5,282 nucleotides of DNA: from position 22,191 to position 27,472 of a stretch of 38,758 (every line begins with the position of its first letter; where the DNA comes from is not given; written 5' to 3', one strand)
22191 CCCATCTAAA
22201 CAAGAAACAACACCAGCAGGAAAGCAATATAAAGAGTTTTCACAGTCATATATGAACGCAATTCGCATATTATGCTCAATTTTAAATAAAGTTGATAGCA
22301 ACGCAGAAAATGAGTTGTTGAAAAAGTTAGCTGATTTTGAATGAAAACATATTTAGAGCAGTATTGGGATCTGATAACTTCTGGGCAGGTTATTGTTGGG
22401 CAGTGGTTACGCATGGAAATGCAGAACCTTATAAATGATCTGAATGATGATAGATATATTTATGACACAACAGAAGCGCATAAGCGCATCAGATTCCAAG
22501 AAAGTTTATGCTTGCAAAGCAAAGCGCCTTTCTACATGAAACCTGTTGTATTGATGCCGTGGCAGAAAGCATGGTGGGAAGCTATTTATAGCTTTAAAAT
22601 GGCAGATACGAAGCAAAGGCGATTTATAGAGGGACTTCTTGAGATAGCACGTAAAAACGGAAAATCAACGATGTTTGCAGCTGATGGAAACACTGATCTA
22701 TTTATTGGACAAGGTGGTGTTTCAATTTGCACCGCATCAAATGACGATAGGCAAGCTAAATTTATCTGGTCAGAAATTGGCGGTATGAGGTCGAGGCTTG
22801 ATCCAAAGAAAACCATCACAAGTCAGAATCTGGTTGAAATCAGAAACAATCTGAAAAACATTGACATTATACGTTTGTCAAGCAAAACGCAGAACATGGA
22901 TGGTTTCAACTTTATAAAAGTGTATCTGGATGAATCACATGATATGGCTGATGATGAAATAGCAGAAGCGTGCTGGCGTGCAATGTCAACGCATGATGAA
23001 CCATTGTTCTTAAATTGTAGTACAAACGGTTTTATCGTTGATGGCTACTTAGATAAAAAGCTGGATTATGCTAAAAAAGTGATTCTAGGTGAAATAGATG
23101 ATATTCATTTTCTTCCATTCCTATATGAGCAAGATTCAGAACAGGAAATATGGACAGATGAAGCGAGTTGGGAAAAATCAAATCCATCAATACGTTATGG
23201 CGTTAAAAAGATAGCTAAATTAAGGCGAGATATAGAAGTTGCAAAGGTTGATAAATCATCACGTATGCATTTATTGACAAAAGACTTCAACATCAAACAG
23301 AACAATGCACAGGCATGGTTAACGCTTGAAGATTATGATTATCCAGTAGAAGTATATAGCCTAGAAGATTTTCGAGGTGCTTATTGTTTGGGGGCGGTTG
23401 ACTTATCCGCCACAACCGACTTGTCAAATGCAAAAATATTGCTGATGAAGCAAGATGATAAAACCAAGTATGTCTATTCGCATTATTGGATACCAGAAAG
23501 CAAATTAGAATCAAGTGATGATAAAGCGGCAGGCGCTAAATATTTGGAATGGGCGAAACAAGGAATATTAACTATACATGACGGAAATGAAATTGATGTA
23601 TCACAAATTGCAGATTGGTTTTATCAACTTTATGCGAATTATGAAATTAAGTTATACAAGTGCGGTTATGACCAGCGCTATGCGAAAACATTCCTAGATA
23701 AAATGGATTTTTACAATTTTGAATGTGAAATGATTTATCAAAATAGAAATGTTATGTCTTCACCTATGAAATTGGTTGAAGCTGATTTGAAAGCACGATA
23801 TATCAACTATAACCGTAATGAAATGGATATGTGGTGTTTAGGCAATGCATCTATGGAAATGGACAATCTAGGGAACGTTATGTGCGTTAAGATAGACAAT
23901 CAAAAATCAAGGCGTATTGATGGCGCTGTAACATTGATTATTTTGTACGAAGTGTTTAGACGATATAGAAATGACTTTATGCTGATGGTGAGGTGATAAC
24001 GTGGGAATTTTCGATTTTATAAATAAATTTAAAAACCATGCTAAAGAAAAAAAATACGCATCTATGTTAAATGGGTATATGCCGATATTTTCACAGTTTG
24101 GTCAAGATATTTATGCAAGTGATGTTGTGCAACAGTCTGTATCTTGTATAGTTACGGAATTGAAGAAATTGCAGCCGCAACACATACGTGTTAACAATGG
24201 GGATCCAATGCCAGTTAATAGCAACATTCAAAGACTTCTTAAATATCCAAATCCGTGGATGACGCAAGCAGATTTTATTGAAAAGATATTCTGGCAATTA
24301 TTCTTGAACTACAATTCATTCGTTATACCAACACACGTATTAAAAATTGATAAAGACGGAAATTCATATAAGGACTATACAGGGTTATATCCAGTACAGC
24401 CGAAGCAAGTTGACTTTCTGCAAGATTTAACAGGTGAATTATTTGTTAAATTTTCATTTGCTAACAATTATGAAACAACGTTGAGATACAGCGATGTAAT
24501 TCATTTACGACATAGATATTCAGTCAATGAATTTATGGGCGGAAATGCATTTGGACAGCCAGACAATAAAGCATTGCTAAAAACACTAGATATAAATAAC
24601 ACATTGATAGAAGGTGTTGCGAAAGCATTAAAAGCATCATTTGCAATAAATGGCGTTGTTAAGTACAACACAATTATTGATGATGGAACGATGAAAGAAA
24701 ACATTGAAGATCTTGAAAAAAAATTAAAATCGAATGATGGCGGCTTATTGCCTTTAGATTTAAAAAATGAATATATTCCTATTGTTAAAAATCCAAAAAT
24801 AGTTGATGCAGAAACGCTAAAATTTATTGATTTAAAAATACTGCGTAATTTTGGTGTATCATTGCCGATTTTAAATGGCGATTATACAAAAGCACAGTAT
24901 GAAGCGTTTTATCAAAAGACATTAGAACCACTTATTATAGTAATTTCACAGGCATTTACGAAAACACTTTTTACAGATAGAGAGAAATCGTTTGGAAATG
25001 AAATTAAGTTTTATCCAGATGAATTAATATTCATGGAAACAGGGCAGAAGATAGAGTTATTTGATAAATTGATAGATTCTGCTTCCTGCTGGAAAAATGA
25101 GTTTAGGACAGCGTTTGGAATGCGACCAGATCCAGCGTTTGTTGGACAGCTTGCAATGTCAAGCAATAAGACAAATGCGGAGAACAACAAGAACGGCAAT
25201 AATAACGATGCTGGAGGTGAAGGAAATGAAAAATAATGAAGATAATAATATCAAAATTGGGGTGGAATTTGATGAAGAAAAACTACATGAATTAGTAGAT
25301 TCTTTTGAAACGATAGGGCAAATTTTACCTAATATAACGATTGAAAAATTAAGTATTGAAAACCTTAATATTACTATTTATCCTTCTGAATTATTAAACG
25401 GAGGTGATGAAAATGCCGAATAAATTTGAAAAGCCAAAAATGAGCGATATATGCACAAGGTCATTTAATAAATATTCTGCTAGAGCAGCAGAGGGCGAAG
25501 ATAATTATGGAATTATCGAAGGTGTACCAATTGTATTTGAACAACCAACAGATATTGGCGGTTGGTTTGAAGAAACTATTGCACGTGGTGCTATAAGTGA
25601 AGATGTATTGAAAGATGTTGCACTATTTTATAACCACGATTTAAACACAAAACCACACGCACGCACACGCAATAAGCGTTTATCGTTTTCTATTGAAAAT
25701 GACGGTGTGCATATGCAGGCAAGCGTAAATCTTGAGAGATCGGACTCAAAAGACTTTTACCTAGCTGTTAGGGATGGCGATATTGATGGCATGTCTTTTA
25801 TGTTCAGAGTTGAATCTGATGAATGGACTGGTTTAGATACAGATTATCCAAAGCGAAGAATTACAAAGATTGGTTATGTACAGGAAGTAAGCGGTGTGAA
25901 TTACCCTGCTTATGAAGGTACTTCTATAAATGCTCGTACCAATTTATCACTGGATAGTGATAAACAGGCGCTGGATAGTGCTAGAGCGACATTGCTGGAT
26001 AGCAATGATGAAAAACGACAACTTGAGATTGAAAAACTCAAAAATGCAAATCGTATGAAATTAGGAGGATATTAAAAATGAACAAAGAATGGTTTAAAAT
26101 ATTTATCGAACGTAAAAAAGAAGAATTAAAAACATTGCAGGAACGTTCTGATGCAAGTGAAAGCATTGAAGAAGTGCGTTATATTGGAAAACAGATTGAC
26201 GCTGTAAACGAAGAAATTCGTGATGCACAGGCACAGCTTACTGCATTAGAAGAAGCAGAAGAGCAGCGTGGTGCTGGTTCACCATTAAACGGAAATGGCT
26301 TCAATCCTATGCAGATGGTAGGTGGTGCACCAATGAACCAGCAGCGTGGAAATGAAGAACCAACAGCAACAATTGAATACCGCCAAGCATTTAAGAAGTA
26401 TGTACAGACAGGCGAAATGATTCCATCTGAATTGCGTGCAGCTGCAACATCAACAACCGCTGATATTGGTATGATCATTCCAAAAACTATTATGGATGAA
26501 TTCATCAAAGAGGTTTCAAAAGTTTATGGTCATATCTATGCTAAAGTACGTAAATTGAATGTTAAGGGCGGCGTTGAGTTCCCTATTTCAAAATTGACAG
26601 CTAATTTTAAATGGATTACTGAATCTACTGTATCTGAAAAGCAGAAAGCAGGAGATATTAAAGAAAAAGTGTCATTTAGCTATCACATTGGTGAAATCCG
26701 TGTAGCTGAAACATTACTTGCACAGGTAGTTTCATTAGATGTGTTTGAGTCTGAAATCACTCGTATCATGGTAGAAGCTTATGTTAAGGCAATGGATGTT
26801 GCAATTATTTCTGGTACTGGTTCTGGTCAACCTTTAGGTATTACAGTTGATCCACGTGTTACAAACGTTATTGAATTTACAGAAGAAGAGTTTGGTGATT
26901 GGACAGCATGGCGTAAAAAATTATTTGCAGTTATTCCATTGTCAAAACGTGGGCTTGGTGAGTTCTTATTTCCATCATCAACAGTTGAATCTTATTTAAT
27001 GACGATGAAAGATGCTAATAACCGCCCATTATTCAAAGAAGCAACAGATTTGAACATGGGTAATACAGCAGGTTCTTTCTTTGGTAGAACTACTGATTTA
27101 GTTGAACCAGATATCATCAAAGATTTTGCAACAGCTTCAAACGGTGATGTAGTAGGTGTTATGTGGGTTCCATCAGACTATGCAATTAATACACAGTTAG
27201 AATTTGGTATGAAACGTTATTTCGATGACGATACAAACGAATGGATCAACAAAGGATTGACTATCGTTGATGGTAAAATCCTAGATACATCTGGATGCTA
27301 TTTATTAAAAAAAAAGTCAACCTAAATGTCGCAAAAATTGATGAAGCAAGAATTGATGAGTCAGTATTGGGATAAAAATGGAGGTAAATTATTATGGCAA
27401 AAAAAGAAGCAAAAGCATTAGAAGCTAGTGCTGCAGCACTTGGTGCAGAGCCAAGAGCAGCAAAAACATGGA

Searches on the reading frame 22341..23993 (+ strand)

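Call 58: search_protein_families(library=pfam, proteins=[window:22341-23993:+], max_evalue=0.0001)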
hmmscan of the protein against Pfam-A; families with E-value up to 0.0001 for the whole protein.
window:22341-23993:+ (551 aa): 2 families
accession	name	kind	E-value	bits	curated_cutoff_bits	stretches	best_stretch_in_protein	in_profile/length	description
PF20441.4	TerL_nuclease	-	9.4e-32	110.8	24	1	251-539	1-282/286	Terminase large subunit, endonuclease domain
PF03354.21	TerL_ATPase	-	1.8e-14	54.3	23.7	1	73-246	1-178/178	Terminase large subunit, ATPase domain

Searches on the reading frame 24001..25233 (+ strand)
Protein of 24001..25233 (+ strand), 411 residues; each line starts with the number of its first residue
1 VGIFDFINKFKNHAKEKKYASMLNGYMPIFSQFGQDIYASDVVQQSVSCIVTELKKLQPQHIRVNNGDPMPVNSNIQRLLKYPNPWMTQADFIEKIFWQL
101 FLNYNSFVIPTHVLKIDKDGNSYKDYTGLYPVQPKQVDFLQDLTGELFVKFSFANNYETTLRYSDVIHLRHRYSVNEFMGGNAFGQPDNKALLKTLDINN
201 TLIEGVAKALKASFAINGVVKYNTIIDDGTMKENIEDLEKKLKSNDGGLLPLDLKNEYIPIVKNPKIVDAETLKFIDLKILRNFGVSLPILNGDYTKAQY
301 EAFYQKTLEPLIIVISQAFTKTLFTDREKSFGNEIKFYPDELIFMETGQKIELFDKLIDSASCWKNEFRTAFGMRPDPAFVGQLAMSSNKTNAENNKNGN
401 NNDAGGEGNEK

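Call 58: search_protein_families(library=pfam, proteins=[window:24001-25233:+], max_evalue=0.0001)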
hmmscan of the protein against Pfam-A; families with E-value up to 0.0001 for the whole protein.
window:24001-25233:+ (411 aa): 1 family
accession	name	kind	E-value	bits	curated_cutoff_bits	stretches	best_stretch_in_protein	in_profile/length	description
PF04860.17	Phage_portal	-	9.8e-50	170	39.1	1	42-371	2-319/321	Phage portal protein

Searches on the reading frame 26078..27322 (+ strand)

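Call 58: search_protein_families(library=pfam, proteins=[window:26078-27322:+], max_evalue=0.0001)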
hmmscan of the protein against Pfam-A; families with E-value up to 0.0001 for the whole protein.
window:26078-27322:+ (415 aa): 1 family
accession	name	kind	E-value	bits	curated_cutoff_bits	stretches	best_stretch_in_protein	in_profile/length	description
PF05065.19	Phage_capsid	-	8.1e-14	52.1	24.2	1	131-406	2-274/280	Phage capsid family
